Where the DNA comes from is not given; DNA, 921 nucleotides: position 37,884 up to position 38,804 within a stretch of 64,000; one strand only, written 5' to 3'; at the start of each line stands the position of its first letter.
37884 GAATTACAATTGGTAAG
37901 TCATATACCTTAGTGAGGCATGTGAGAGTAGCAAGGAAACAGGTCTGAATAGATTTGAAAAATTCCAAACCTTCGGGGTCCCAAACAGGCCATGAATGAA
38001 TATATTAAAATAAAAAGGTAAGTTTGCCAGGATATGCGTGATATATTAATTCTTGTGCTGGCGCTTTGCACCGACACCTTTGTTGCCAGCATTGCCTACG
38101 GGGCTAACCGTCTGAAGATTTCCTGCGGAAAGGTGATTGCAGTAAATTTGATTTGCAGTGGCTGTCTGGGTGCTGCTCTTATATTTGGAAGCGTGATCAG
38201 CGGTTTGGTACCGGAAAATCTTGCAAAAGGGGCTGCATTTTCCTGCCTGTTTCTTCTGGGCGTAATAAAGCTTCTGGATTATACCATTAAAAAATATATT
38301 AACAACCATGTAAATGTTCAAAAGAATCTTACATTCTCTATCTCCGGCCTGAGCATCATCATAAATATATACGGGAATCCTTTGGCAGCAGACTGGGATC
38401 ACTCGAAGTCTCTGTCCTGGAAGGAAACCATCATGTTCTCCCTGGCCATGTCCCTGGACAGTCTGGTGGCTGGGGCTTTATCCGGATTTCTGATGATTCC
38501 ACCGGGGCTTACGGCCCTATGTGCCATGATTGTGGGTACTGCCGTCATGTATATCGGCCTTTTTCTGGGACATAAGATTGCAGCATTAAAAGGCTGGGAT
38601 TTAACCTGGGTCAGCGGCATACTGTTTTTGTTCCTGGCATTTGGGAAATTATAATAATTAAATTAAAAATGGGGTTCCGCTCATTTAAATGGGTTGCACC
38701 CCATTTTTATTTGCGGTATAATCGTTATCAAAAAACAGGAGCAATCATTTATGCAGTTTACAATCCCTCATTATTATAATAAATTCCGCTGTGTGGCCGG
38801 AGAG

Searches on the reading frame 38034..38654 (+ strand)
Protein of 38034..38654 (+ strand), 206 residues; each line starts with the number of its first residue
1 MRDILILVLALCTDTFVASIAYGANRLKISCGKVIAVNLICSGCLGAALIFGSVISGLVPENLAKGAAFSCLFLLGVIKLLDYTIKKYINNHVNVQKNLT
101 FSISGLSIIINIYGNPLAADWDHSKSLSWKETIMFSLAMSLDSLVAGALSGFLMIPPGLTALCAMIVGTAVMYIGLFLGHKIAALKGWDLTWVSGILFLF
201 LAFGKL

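Call 78: search_protein_families(library=pfam, proteins=[window:38034-38654:+], max_evalue=0.1)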
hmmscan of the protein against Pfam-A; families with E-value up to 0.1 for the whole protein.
window:38034-38654:+ (206 aa): 1 family
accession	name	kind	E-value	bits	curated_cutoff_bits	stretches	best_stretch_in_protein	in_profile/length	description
PF02659.21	Mntp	-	2.3e-06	27.9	24.4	1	98-202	45-148/152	Putative manganese efflux pump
